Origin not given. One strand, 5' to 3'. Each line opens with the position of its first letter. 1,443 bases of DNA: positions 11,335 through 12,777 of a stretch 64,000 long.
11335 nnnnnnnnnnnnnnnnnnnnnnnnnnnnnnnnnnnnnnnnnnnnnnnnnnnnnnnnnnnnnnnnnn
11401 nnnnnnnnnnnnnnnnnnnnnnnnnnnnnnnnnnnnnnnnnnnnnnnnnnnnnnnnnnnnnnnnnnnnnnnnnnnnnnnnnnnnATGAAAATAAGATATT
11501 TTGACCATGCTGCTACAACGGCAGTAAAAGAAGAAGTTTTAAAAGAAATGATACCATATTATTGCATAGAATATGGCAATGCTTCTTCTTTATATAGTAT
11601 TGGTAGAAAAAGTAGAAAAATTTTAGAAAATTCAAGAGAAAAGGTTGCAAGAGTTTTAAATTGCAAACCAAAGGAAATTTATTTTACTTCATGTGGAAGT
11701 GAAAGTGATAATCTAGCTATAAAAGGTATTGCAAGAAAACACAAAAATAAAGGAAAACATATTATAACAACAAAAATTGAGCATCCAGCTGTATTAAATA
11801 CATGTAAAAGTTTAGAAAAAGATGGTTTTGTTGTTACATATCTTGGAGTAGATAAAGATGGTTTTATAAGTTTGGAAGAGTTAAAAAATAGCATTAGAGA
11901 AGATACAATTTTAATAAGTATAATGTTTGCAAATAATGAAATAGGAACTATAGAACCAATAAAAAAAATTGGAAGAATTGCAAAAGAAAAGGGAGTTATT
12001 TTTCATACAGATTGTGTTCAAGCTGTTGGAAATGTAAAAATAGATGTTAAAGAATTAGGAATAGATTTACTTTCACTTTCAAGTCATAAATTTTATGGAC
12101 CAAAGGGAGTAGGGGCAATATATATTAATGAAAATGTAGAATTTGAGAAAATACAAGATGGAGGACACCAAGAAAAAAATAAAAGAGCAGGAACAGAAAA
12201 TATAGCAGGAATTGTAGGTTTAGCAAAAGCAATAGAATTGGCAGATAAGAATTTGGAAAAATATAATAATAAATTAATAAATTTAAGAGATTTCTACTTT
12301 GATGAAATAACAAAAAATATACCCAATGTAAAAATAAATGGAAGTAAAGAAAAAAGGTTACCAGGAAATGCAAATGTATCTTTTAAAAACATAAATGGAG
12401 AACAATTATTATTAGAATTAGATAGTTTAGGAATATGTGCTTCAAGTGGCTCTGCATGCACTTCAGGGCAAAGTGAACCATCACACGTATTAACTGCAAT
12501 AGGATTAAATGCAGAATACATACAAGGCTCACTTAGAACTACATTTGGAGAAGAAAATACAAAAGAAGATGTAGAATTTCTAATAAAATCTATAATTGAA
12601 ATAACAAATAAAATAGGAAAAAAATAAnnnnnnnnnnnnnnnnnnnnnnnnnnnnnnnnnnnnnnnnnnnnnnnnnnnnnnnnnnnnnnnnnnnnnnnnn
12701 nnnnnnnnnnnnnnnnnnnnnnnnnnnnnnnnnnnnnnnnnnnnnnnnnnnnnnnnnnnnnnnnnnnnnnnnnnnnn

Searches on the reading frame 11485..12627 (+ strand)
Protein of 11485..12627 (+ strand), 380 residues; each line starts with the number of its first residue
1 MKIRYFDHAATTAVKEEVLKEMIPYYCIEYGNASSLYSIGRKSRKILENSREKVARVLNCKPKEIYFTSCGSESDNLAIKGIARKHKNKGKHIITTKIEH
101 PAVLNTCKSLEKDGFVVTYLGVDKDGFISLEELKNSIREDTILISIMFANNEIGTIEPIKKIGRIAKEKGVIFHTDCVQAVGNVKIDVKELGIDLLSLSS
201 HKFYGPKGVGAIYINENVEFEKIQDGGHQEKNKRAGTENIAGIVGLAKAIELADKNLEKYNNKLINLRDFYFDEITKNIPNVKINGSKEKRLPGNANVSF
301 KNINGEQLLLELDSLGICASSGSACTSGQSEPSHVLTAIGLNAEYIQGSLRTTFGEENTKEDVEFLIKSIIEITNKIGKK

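Call 50: find_encoding_contigs(protein=window:11485-12627:+, flank=10000, max_places=10)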
Protein window:11485-12627:+ (380 aa): 22 contigs read that carry it; 10 places shown.
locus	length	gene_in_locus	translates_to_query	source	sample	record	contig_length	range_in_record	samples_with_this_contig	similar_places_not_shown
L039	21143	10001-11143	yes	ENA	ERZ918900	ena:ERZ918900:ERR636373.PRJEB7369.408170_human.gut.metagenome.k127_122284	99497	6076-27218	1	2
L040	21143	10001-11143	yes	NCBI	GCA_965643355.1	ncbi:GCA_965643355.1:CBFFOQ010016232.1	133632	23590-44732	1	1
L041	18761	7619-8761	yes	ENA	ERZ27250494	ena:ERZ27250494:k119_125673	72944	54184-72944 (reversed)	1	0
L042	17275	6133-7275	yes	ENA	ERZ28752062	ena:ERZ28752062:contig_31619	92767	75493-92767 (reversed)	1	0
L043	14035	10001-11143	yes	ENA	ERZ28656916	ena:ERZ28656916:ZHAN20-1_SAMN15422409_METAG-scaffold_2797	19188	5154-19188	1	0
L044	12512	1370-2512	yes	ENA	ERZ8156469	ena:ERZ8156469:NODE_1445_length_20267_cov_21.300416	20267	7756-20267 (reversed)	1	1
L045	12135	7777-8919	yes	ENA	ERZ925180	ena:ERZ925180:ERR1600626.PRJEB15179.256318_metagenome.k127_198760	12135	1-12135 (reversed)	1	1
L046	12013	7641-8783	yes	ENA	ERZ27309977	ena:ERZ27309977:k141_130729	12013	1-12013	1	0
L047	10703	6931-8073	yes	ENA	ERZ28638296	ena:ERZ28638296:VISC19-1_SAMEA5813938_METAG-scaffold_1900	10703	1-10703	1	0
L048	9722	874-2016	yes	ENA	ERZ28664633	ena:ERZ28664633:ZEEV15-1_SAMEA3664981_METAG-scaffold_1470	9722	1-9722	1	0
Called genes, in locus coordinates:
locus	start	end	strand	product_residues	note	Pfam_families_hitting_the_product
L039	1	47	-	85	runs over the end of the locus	-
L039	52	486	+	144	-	-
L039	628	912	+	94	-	PF05848:CtsR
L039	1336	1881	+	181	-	PF02151:UVR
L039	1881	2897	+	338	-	PF00217:ATP-gua_Ptrans, PF27454:McsB_C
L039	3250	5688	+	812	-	PF02861:Clp_N, PF23569:NBD_SMAX1, PF00004:AAA, PF17871:AAA_lid_9, PF00004:AAA, PF07724:AAA_2, PF07728:AAA_5, PF10431:ClpB_D2-small, +7 more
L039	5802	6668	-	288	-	PF01545:Cation_efflux, PF16916:ZT_dimer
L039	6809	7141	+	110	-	-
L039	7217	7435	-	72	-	PF12844:HTH_19, PF13560:HTH_31, PF01381:HTH_3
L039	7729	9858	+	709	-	PF25390:WD40_RLD, PF25390:WD40_RLD, PF00415:RCC1, PF13540:RCC1_2, PF00415:RCC1, PF13540:RCC1_2, PF00415:RCC1, PF13540:RCC1_2, +3 more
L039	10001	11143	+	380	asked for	PF00266:Aminotran_5, PF01212:Beta_elim_lyase (weak), PF01041:DegT_DnrJ_EryC1 (weak)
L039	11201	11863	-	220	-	PF03118:RNA_pol_A_CTD (weak)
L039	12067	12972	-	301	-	PF01145:Band_7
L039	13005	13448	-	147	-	PF01957:NfeD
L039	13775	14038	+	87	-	-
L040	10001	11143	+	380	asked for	PF00266:Aminotran_5, PF01212:Beta_elim_lyase (weak), PF01041:DegT_DnrJ_EryC1 (weak)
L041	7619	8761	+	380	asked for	PF00266:Aminotran_5, PF01212:Beta_elim_lyase (weak), PF01041:DegT_DnrJ_EryC1 (weak)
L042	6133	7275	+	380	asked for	PF00266:Aminotran_5, PF01212:Beta_elim_lyase (weak), PF01041:DegT_DnrJ_EryC1 (weak)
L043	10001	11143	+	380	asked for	PF00266:Aminotran_5, PF01212:Beta_elim_lyase (weak), PF01041:DegT_DnrJ_EryC1 (weak)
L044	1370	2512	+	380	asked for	PF00266:Aminotran_5, PF01212:Beta_elim_lyase (weak), PF01041:DegT_DnrJ_EryC1 (weak)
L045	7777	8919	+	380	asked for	PF00266:Aminotran_5, PF01212:Beta_elim_lyase (weak), PF01041:DegT_DnrJ_EryC1 (weak)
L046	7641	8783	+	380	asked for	PF00266:Aminotran_5, PF01212:Beta_elim_lyase (weak), PF01041:DegT_DnrJ_EryC1 (weak)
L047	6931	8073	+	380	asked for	PF00266:Aminotran_5, PF01212:Beta_elim_lyase (weak), PF01041:DegT_DnrJ_EryC1 (weak)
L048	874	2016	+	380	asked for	PF00266:Aminotran_5, PF01212:Beta_elim_lyase (weak), PF01041:DegT_DnrJ_EryC1 (weak)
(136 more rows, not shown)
